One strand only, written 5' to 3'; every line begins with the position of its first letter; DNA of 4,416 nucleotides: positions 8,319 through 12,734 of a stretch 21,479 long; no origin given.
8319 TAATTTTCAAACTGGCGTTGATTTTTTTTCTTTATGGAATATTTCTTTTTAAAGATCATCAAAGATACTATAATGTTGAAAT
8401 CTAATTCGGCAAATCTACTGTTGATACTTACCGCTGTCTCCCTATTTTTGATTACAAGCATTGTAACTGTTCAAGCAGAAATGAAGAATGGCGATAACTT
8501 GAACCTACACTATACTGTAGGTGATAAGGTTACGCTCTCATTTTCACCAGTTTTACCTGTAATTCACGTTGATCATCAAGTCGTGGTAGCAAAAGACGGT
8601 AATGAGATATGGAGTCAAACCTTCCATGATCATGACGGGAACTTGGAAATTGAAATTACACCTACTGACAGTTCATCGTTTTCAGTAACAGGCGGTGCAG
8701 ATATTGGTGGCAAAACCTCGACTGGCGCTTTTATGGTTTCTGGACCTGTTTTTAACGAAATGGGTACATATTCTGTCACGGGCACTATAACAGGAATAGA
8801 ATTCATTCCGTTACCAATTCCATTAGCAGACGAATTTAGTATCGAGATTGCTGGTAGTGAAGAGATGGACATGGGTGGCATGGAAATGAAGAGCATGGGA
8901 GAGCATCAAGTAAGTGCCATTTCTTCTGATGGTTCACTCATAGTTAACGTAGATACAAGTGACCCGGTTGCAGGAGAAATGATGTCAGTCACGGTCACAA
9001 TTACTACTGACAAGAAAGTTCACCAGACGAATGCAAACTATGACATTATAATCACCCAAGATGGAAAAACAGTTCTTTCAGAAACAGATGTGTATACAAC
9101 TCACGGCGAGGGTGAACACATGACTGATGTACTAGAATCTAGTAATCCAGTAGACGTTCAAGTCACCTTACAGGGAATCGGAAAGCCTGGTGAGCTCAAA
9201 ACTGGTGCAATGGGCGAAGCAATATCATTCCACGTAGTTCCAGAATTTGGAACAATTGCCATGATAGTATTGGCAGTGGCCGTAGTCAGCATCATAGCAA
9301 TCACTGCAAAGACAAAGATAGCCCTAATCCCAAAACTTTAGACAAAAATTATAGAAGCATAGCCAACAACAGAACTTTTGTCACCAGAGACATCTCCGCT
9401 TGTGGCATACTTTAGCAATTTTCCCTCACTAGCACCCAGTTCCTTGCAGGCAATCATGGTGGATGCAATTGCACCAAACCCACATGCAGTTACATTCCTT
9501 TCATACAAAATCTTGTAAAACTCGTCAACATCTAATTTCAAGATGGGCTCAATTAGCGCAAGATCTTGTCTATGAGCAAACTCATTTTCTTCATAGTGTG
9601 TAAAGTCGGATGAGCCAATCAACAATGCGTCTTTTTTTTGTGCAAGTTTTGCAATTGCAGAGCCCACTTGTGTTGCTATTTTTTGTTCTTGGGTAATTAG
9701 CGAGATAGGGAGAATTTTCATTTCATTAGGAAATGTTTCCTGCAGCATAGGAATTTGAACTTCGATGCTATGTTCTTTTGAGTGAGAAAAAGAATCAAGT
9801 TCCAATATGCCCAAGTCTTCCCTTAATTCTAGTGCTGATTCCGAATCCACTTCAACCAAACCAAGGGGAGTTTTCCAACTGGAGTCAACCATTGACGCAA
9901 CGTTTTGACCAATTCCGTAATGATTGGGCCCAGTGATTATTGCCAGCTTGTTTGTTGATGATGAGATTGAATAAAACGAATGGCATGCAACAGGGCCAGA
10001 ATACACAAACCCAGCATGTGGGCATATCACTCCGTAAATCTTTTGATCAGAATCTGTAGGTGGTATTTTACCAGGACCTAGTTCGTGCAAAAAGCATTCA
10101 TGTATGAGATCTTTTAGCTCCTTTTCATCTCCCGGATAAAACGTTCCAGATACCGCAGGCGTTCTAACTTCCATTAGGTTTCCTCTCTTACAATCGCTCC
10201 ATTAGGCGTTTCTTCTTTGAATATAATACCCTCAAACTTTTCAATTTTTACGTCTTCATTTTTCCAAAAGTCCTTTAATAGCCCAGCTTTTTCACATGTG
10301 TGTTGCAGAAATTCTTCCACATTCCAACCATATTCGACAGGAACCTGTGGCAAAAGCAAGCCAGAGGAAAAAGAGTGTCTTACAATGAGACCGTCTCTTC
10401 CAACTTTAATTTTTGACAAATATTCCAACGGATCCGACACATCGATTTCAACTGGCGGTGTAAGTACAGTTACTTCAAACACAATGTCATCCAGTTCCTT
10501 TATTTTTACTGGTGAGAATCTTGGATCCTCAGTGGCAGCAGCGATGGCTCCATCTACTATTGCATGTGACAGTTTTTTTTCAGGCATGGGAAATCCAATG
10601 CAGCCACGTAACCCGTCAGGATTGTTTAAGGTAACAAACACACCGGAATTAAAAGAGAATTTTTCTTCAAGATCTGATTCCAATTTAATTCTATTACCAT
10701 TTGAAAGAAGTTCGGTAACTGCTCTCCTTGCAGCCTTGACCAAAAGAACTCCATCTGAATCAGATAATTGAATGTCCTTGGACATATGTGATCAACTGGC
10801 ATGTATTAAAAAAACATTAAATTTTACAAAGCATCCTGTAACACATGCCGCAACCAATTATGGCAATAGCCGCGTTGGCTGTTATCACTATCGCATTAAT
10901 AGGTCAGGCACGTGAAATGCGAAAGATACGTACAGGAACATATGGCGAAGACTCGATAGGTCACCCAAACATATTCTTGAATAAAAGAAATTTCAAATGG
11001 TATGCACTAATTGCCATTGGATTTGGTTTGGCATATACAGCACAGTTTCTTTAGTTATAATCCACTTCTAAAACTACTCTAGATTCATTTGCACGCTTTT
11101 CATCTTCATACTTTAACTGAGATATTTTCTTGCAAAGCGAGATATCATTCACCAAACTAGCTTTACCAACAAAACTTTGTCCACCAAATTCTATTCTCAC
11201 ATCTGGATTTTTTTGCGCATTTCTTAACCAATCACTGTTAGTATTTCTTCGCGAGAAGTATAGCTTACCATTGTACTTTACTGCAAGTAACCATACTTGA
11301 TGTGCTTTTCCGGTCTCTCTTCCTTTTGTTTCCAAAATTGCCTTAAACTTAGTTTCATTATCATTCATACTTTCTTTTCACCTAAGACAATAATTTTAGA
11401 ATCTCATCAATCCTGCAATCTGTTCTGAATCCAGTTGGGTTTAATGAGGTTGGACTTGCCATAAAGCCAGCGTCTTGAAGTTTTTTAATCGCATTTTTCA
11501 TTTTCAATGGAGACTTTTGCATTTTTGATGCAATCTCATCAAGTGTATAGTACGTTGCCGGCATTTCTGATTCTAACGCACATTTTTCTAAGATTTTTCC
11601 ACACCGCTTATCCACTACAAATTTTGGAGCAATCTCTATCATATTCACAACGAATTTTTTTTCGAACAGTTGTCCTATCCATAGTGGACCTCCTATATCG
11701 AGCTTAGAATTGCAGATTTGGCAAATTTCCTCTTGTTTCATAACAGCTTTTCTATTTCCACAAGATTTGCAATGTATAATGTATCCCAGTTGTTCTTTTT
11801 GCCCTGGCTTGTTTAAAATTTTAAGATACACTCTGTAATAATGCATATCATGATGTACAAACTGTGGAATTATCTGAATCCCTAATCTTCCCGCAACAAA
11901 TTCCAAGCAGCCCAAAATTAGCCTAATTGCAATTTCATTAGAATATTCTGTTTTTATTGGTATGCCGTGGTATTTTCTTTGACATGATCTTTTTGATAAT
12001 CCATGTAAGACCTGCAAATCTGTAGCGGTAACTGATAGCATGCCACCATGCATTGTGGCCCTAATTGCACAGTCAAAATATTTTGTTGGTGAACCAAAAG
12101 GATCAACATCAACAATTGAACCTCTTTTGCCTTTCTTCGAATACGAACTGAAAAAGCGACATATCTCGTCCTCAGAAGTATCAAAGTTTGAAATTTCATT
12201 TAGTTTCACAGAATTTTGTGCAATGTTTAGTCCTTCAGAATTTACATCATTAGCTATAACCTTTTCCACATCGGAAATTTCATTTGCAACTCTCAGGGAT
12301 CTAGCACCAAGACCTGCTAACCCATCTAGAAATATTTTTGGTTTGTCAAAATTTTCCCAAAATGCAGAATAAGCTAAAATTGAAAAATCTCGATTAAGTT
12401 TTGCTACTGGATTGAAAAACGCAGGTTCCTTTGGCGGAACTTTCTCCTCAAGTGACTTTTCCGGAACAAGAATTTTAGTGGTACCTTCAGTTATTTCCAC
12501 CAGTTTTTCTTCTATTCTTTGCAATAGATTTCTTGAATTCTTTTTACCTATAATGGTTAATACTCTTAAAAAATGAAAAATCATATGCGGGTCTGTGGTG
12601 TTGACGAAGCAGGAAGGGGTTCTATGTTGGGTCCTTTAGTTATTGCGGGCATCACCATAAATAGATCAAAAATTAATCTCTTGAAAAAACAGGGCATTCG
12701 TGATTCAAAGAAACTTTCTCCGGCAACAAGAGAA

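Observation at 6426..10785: AmmeMemoRadiSam triad in a split layout, with an inserted PEFG-CTERM Met/His-rich secreted protein and a divergent rhodanese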

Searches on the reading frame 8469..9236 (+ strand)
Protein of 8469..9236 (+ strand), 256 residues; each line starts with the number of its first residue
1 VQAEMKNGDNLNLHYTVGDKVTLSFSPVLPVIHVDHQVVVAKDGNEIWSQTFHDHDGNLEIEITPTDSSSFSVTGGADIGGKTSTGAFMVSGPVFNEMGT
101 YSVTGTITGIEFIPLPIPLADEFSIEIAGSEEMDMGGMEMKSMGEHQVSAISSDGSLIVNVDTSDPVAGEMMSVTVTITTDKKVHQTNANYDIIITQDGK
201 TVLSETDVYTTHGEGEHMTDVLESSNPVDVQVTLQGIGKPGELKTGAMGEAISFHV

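Call 25: find_homologous_proteins(query=window:8469-9236:+, max_evalue=0.001)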
Query window:8469-9236:+ (256 aa): 63 proteins with E <= 0.001 among 345 candidates.
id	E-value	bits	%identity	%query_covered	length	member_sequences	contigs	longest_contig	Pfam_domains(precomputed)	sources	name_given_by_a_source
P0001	1.0e-159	548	99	100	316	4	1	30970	-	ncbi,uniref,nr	ncbi:PEFG-CTERM sorting domain-containing protein [Marine Group I thaumarchaeote]|uniref:PEFG-CTERM 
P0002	2.4e-159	546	99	100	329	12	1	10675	-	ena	-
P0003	4.9e-159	545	99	100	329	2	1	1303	-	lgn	-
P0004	5.1e-159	545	99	100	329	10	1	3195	-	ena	-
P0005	2.5e-158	543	99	100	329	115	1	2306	-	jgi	-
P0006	6.9e-158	542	98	100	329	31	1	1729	-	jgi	jgi:predicted secreted protein with PEFG-CTERM motif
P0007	8.1e-158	541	98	100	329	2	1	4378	-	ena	-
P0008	1.4e-156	537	98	100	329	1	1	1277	-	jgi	jgi:predicted secreted protein with PEFG-CTERM motif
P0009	4.7e-156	536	98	100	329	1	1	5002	-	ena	-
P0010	9.6e-151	518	96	100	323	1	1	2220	-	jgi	-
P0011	5.7e-61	224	83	52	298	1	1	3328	-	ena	-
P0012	2.5e-32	130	57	46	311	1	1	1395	PF00127.27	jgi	-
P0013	2.5e-32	130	57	46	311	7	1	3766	PF00127.27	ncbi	-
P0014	2.6e-32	130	57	46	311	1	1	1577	PF00127.27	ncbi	-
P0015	3.7e-31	127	53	46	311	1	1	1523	-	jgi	-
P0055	1.1e-24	105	41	55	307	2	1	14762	PF00127.27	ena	-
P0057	2.3e-24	104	44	48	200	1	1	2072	-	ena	-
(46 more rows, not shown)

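Call 29: find_encoding_contigs(protein=P0011, flank=5000, max_places=4)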
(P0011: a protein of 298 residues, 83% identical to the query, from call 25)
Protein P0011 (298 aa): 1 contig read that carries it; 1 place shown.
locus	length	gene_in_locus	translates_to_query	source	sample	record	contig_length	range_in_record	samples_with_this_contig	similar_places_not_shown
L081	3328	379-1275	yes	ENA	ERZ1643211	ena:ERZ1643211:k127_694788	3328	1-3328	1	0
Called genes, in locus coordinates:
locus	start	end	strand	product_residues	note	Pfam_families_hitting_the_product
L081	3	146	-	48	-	?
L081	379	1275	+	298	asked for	-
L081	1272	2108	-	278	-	PF01875:Memo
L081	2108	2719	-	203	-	PF01871:AMMECR1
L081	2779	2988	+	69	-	-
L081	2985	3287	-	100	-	PF04075:F420H2_quin_red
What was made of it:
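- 8391..9341 (+): Inserted gene for a secreted, PEFG-CTERM-anchored protein. The ORF can also be read from 8352. Layout: signal peptide, stalk domain A (aa 50-166 in 8352 numbering), Met-rich linker, stalk domain B (aa 163-295), PEFG-CTERM tail. It has no cupredoxin domain and no Cys. It is not part of the amr system. P0011 sits in the same slot (call 29).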

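Call 30: find_encoding_contigs(protein=P0055, flank=7000, max_places=4)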
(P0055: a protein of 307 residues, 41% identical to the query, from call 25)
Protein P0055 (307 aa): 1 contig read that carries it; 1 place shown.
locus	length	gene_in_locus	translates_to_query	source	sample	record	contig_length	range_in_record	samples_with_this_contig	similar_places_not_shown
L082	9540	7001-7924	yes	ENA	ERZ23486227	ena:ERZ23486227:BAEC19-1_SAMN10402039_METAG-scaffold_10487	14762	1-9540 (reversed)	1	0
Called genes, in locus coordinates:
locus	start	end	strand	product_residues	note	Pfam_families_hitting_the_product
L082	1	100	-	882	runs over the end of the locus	PF03477:ATP-cone, PF00317:Ribonuc_red_lgN, PF02867:Ribonuc_red_lgC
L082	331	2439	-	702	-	PF12840:HTH_20 (weak), PF24038:DUF7347, PF03477:ATP-cone, PF13597:NRDD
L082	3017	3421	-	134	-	PF01796:OB_ChsH2_C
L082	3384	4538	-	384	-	PF00108:Thiolase_N, PF00109:ketoacyl-synt (faint), PF02803:Thiolase_C, PF22691:Thiolase_C_1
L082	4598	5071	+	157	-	PF01396:Zn_ribbon_Top1 (weak)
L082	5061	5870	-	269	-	PF00795:CN_hydrolase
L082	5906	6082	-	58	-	PF01361:Tautomerase, PF14552:Tautomerase_2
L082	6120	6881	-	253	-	PF01694:Rhomboid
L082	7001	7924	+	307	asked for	PF00127:Copper-bind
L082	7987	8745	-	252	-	PF07681:DoxX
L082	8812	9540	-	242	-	?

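Call 50: search_protein_families(library=ncbifam, proteins=[P0011, P0057], max_evalue=0.001)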
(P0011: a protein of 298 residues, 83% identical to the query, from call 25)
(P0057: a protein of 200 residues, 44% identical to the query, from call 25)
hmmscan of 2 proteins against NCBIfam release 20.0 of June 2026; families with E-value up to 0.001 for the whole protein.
P0011 (298 aa): 3 families
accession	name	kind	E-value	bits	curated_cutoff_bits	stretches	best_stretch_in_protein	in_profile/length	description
TIGR04296.1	PEFG-CTERM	domain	4.9e-12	45.3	25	1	264-291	1-28/30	PEFG-CTERM sorting domain-containing protein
TIGR02657.1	amicyanin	equivalog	2.4e-09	37.5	110.2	1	55-126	12-82/83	amicyanin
TIGR02656.1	cyanin_plasto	equivalog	0.00011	22.5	87.85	1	42-126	5-98/99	plastocyanin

P0057 (200 aa): 0 families

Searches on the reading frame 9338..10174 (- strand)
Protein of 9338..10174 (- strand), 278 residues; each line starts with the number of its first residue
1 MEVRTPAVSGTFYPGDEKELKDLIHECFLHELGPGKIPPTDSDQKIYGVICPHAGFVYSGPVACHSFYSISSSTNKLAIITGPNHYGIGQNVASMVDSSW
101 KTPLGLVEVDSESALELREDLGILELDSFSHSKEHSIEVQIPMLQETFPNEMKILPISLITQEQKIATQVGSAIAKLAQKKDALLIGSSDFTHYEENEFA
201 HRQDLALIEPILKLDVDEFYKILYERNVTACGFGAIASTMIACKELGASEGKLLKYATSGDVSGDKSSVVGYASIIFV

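Call 3: search_protein_families(library=ncbifam, proteins=[window:9338-10174:-], max_evalue=0.01)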
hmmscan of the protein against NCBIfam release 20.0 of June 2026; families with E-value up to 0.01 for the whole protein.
window:9338-10174:- (278 aa): 2 families
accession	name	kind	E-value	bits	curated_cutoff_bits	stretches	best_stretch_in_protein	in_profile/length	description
NF001987.0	PRK00782.1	equivalog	3.5e-89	298.6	295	1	3-277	2-265/267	MEMO1 family protein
TIGR04336.1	AmmeMemoSam_B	hypoth_equivalog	2e-87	292.9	26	1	4-277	1-270/270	AmmeMemoRadiSam system protein B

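Call 4: search_protein_families(library=pfam, proteins=[window:9338-10174:-], max_evalue=0.01)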
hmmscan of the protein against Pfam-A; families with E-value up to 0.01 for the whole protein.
window:9338-10174:- (278 aa): 1 family
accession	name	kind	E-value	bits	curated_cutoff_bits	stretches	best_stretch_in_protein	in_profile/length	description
PF01875.22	Memo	-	2.8e-79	266.6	27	1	6-275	2-268/269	Memo-like protein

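Call 35: search_solved_structures(query=window:9338-10174:-, show_alignments=2, max_evalue=0.001)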
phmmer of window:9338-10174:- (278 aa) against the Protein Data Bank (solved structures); distinct sequences matched with E-value up to 0.001: 3.
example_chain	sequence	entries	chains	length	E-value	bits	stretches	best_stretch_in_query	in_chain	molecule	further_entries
3bcz_A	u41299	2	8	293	1.6e-13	54.2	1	47-197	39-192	Protein MEMO1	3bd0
7kq8_A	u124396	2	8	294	1.6e-13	54.2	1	47-197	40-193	Protein MEMO1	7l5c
7m8h_A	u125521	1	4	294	5.8e-13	52.4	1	47-196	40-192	Protein MEMO1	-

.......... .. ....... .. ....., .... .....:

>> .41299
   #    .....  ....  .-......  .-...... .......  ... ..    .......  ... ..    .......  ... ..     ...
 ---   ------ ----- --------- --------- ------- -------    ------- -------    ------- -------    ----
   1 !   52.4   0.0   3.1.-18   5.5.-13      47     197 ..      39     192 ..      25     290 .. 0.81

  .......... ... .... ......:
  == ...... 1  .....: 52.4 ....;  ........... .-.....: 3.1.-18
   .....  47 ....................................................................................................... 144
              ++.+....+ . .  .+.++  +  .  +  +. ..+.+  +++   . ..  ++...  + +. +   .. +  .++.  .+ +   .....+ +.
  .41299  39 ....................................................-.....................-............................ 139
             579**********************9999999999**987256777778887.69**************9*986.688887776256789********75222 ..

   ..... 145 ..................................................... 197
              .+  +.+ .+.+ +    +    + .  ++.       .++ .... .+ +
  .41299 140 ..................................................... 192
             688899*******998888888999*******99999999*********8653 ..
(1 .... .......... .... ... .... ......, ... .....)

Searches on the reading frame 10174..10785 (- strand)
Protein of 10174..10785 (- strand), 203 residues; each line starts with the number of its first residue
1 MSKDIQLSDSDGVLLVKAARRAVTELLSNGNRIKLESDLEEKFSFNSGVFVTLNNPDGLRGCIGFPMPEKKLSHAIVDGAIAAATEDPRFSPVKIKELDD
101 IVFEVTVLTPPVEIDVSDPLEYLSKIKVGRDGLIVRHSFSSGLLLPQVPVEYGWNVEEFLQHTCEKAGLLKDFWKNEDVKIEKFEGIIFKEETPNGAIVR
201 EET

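Call 3: search_protein_families(library=ncbifam, proteins=[window:10174-10785:-], max_evalue=0.01)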
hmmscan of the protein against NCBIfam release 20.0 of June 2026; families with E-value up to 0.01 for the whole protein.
window:10174-10785:- (203 aa): 3 families
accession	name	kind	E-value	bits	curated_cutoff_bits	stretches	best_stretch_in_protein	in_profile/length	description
NF002000.0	PRK00801.1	equivalog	7.2e-74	247.3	273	1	6-202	3-197/201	hypothetical protein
TIGR00296.1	TIGR00296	hypoth_equivalog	1.5e-63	214.1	91.05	1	7-199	4-198/200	TIGR00296 family protein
TIGR04335.1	AmmeMemoSam_A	hypoth_equivalog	2.3e-55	186.6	99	1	15-189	3-175/175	AmmeMemoRadiSam system protein A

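Call 4: search_protein_families(library=pfam, proteins=[window:10174-10785:-], max_evalue=0.01)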
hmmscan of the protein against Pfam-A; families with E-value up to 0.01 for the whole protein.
window:10174-10785:- (203 aa): 1 family
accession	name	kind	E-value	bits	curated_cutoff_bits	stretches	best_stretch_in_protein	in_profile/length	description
PF01871.22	AMMECR1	-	9.9e-53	178.5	25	1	16-189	1-168/168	AMMECR1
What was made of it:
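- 10174..10785 (-): amrA. AMMECR1-family protein A, 203 aa, with the RGCIG motif. Its stop overlaps the amrB start (TAATG). TIGR04335 scores 187 bits, TIGR00296 214 bits and PF01871 178 bits (calls 3, 4).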

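Call 37: search_solved_structures(query=window:10174-10785:-, show_alignments=0, max_evalue=0.001)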
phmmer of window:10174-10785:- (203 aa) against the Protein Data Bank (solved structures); distinct sequences matched with E-value up to 0.001: 3.
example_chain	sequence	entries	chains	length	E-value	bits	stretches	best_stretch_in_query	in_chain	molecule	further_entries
1vaj_A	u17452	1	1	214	1.9e-54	187.7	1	7-201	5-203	Hypothetical protein PH0010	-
1wsc_A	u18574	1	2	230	6.7e-44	153.3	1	6-196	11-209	Hypothetical protein ST0229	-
1zq7_A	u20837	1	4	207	7.3e-43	149.9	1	7-202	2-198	Hypothetical protein MM0484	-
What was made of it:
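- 10174..10785 (-): The best PDB match is 1VAJ (PH0010) at E = 1.9e-54 (call 37).
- On AmmeMemoRadiSam system: The best PDB match is 1VAJ at E = 1.9e-54 (call 37).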

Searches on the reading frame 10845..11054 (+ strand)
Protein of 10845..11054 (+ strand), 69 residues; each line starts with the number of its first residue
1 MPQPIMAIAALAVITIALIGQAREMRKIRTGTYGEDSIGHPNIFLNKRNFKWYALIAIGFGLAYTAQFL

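Call 3: search_protein_families(library=ncbifam, proteins=[window:10845-11054:+], max_evalue=0.01)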
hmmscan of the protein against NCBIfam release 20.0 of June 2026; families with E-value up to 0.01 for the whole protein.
window:10845-11054:+ (69 aa): 0 families

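Call 4: search_protein_families(library=pfam, proteins=[window:10845-11054:+], max_evalue=0.01)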
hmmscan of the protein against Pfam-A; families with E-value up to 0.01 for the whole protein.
window:10845-11054:+ (69 aa): 0 families
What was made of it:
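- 10845..11054 (+): 69-aa ORF for a predicted two-helix membrane protein, divergent from amrA. It is conserved with amrA within the clade. No family matches (calls 3, 4).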

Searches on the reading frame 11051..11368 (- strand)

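Call 3: search_protein_families(library=ncbifam, proteins=[window:11051-11368:-], max_evalue=0.01)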
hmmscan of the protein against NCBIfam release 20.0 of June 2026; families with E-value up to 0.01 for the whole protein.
window:11051-11368:- (105 aa): 1 family
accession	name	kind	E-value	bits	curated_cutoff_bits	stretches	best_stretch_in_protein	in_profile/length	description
TIGR00026.1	hi_GC_TIGR00026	subfamily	7.4e-09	36.3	46.35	1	10-75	10-77/111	nitroreductase family deazaflavin-dependent oxidoreductase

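Call 4: search_protein_families(library=pfam, proteins=[window:11051-11368:-], max_evalue=0.01)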
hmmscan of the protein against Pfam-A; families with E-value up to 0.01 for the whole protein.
window:11051-11368:- (105 aa): 1 family
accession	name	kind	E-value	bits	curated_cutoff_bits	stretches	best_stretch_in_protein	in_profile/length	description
PF04075.20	F420H2_quin_red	-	5.4e-08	33.5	22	1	10-75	26-95/130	F420H(2)-dependent quinone reductase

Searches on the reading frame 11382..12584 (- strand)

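Call 3: search_protein_families(library=ncbifam, proteins=[window:11382-12584:-], max_evalue=0.01)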
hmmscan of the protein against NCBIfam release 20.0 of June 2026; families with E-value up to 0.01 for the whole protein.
window:11382-12584:- (400 aa): 8 families
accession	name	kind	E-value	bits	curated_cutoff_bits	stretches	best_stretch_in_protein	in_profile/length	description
TIGR00308.1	TRM1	equivalog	1.5e-80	271.4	280.65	1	33-399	3-368/375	tRNA (guanine(10)-N(2))-dimethyltransferase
NF003331.0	PRK04338.1-7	equivalog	2.3e-65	220.8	560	1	27-397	2-370/376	tRNA (guanine(26)-N(2))-dimethyltransferase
NF003327.0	PRK04338.1-1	equivalog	4.4e-58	196.9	568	1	30-396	2-365/373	tRNA (guanine(26)-N(2))-dimethyltransferase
NF005974.0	PRK08061.1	equivalog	0.0014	18.6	77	1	271-295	23-47/61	type Z 30S ribosomal protein S14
TIGR00479.1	rumA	equivalog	0.0017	17.3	183.55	1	76-162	288-371/432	23S rRNA (uracil(1939)-C(5))-methyltransferase RlmD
NF005370.0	PRK06911.1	equivalog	0.0032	17.4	187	1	259-294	50-85/100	30S ribosomal protein S14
NF053718.1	23SC1962Mtase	equivalog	0.0063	15.3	575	1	86-162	215-288/383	23S rRNA (cytosine(1962)-C(5))-methyltransferase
NF011707.0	PRK15128.1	equivalog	0.007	15.2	712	0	98-162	235-301/396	23S rRNA (cytosine(1962)-C(5))-methyltransferase RlmI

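Call 4: search_protein_families(library=pfam, proteins=[window:11382-12584:-], max_evalue=0.01)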
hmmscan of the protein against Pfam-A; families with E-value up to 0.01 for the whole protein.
window:11382-12584:- (400 aa): 1 family
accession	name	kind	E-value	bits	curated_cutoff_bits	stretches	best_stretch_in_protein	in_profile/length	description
PF02005.22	TRM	-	4e-83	280.1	27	1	34-399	1-375/376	N2,N2-dimethylguanosine tRNA methyltransferase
